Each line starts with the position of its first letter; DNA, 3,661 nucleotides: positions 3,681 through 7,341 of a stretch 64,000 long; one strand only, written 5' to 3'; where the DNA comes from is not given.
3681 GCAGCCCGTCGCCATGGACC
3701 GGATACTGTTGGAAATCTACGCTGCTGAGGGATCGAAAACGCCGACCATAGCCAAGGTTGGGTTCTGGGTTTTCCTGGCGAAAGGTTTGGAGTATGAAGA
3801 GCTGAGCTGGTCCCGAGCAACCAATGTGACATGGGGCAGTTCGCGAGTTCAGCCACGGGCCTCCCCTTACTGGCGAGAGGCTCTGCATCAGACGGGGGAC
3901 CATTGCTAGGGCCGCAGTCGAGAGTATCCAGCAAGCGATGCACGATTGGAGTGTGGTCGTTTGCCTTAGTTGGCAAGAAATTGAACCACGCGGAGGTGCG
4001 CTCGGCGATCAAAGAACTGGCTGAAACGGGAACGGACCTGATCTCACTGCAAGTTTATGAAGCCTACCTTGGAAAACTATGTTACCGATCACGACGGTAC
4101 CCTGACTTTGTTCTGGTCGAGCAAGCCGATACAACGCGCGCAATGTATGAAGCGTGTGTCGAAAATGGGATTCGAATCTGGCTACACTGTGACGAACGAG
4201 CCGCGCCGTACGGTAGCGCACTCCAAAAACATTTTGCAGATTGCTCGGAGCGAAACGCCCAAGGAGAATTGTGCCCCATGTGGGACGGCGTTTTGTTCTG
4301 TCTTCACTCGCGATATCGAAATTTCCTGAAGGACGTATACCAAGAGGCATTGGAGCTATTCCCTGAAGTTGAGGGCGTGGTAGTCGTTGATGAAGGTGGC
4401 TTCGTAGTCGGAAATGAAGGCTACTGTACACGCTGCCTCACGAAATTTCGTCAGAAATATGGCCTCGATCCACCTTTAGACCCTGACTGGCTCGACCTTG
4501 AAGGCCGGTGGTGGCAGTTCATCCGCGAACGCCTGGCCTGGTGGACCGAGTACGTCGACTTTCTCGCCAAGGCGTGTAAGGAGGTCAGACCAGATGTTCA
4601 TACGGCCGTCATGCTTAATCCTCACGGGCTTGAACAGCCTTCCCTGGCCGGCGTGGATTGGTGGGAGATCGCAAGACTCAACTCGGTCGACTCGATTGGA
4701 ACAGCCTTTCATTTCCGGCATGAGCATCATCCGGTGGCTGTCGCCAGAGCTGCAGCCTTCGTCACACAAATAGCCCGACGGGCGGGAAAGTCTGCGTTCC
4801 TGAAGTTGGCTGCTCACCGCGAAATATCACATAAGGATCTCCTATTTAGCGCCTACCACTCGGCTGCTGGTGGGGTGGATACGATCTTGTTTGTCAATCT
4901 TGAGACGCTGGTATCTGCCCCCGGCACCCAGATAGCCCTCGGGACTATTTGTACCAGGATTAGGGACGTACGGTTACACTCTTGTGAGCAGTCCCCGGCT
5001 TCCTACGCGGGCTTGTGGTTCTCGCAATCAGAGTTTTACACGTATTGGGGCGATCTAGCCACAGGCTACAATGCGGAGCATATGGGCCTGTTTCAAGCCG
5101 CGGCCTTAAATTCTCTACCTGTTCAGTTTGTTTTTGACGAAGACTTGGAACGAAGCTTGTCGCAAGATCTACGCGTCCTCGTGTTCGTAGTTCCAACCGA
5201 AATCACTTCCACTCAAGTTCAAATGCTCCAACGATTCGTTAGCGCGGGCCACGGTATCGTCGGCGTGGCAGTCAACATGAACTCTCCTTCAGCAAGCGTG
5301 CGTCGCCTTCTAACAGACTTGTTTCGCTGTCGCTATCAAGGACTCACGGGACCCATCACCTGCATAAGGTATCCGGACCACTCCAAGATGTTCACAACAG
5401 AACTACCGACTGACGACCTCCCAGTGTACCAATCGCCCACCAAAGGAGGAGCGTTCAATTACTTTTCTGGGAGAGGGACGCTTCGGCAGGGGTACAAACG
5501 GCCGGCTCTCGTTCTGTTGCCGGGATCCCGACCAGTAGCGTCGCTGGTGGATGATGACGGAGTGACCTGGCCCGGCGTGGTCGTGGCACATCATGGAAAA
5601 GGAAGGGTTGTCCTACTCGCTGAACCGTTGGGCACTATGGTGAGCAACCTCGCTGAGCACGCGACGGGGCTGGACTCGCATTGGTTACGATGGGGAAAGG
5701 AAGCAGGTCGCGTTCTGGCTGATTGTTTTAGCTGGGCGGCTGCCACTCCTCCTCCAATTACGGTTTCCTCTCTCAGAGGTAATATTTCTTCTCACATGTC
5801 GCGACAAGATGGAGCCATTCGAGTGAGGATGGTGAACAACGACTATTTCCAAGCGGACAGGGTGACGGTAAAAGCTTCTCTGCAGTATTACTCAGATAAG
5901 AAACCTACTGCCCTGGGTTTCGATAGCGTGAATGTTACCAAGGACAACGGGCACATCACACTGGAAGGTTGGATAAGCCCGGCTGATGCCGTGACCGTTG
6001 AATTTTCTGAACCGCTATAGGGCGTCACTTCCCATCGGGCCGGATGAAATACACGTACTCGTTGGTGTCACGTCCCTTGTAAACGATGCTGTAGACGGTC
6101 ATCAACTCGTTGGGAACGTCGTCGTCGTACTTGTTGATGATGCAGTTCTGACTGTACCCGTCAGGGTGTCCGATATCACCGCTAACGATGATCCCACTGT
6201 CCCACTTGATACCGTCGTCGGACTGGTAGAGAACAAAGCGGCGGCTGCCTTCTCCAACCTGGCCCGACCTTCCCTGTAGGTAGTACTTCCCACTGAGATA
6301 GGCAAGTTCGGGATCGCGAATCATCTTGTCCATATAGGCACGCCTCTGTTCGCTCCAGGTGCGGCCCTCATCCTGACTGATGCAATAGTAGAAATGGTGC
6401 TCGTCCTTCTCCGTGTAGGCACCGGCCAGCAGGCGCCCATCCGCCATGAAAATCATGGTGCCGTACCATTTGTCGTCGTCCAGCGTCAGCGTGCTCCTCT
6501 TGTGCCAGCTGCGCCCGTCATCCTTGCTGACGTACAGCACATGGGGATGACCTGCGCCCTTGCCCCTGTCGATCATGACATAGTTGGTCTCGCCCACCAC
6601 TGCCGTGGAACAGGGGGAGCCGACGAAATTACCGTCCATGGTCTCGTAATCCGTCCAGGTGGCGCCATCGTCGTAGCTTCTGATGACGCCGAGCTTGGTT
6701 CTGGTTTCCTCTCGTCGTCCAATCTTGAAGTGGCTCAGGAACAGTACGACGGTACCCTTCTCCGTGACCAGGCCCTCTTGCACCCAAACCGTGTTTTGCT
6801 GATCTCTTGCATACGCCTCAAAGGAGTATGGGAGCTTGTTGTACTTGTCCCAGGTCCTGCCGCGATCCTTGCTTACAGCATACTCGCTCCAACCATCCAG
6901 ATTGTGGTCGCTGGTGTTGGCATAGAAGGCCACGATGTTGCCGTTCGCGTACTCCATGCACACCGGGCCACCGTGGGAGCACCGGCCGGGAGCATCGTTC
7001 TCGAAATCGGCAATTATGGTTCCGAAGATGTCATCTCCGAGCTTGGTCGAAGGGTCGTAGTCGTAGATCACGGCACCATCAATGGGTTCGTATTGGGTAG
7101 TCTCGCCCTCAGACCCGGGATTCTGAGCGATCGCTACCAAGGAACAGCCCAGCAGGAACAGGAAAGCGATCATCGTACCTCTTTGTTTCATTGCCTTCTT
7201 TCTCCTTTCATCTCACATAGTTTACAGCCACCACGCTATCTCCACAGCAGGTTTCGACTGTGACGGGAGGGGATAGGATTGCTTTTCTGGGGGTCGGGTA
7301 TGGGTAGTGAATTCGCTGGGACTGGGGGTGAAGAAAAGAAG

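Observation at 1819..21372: Near-identical 3.9–4.2 kb direct segmental duplication of a GHL10-like and GH42-like gene pair, 15.3 kb apart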

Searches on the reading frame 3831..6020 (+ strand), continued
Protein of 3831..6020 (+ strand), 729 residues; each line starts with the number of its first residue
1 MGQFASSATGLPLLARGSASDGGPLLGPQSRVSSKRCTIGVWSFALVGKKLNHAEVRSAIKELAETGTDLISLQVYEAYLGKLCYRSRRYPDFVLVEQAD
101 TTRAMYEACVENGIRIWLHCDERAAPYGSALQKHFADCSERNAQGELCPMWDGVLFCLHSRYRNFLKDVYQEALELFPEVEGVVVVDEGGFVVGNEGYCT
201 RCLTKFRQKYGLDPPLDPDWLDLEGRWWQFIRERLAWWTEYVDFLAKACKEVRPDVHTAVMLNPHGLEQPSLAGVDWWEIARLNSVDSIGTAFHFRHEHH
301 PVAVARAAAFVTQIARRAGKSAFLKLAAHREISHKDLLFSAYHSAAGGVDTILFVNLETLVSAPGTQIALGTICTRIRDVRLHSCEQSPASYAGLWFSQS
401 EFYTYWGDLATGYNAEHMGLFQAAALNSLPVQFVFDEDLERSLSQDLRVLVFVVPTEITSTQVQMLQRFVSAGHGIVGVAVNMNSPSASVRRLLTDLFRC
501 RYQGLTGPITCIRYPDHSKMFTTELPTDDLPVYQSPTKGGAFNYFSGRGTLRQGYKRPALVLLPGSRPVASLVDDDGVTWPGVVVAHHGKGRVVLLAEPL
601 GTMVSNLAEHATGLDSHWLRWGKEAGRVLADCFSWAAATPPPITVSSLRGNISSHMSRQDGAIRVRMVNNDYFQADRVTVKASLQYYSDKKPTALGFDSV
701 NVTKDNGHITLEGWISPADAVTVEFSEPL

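Call 85: search_solved_structures(query=A1, max_evalue=0.01)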
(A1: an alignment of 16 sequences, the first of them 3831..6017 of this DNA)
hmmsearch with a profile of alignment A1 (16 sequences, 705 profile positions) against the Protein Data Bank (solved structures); distinct sequences matched with E-value up to 0.01: 74 (the best 60 are shown).
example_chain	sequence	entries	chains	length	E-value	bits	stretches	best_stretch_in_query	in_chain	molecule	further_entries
6tvk_AAA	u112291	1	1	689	2.1e-50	175.2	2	21-464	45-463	Alpha-L-fucosidase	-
3tts_A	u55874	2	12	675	5.6e-27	97.8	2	200-463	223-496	Beta-galactosidase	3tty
4oif_A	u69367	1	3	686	4e-25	91.7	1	216-626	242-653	Beta-galactosidase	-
5dfa_A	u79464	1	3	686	4e-25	91.7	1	216-626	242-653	Beta-galactosidase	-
9ta3_A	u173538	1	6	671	2e-24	89.3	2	217-461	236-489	Beta-galactosidase LacZ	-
5e9a_A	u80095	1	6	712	2.2e-19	72.7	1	198-580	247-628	Beta-galactosidase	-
5xb7_A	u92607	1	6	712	8e-18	67.5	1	197-489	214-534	Beta-galactosidase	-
4ucf_A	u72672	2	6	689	1.6e-17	66.6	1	219-579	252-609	BETA-GALACTOSIDASE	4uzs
4uoq_A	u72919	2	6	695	3.4e-13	52.2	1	205-576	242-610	BETA-GALACTOSIDASE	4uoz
4uni_A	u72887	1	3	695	3.5e-13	52.2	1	205-576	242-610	BETA-GALACTOSIDASE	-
8ibt_A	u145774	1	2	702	7.9e-13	51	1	256-575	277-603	Beta-galactosidase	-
8ibr_A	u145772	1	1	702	9.7e-13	50.7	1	257-575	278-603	Beta-galactosidase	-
8ibs_A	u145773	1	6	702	9.7e-13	50.7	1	256-575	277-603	Beta-galactosidase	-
6lvw_A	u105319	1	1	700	5.2e-12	48.3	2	366-570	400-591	Beta-galactosidase Bga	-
6gn6_A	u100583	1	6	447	2e-11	46.4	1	27-158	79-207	Alpha-L-fucosidase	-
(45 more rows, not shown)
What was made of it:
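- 3831..6020 (+): Gene for a 729-aa three-domain GH42/GH151-like protein, copy 1 (Glu727). A profile search gives 6tvk at 2e-50 (call 85).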

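Call 91: search_protein_families(library=ncbifam, proteins=[L017:16651-18015:+], max_evalue=0.001)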
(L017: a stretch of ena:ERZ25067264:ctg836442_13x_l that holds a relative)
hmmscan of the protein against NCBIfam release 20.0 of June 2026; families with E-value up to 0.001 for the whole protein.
L017:16651-18015:+ (454 aa): 2 families
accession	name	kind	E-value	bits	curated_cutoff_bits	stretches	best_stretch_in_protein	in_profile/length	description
NF033538.2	transpos_IS91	equivalog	3.8e-47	161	125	1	25-382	11-355/356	IS91 family transposase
NF052416.1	ISCR_clade_Ia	exception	4.3e-46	157.5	925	2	6-187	26-206/509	ISCR element clade Ia family transposase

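Call 97: search_protein_families(library=pfam, proteins=[L007:2782-3018:+], max_evalue=0.1)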
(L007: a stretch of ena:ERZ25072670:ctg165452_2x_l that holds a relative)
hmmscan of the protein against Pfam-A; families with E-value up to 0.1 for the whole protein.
L007:2782-3018:+ (78 aa): 1 family
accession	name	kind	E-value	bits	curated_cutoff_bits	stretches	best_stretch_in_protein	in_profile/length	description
PF01797.21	Y1_Tnp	-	0.00023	21.7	23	1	32-64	88-121/121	Transposase IS200 like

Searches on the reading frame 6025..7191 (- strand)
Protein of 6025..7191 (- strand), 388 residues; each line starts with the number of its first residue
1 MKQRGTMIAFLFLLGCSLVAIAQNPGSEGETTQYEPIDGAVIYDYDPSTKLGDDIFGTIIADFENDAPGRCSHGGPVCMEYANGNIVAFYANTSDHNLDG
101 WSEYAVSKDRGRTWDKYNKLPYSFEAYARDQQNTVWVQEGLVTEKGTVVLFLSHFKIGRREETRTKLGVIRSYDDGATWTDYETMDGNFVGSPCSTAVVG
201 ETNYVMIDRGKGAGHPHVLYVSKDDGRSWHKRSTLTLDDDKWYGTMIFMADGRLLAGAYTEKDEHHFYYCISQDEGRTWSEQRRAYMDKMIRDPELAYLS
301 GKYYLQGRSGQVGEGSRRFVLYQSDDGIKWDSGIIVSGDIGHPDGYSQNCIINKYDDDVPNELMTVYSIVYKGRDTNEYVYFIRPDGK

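Call 6: search_protein_families(library=pfam, proteins=[window:6025-7191:-])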
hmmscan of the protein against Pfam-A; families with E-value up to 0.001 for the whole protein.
window:6025-7191:- (388 aa): 7 families
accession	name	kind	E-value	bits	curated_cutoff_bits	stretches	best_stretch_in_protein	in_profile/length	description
PF13088.12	BNR_2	-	9.3e-20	71.6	31.4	2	218-332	83-200/277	BNR repeat-like domain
PF24316.1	Tli3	-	2.4e-08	34.8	27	0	78-139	56-122/129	T6SS Tli3 immunity protein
PF15902.12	Sortilin-Vps10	-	3.5e-07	29.8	33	1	169-285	3-115/446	Sortilin, neurotensin receptor 3,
PF02012.26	BNR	-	1.2e-06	28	27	0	220-231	1-12/12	BNR/Asp-box repeat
PF13859.12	BNR_3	-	9.8e-06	25.6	27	1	86-231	72-212/308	BNR repeat-like domain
PF00251.26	Glyco_hydro_32N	-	3.6e-05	23.9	22.1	0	242-332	70-171/307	Glycosyl hydrolases family 32 N-terminal domain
PF24067.1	Beta-prop_BT_1020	-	0.00014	22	27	1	286-349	45-110/236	BT_1020-like, N-terminal beta propeller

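Call 9: search_protein_families(library=ncbifam, proteins=[window:6025-7191:-], max_evalue=0.01)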
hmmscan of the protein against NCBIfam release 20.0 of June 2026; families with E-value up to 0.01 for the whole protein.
window:6025-7191:- (388 aa): 1 family
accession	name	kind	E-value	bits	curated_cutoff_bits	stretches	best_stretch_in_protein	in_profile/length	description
NF045728.1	glycosyl_F510_1955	equivalog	1.9e-06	27.4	175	1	154-285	113-216/246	F510_1955 family glycosylhydrolase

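Call 19: find_encoding_contigs(protein=window:6025-7191:-, flank=10000, max_places=10)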
Protein window:6025-7191:- (388 aa): no gene with exactly this product is on record in the collection.
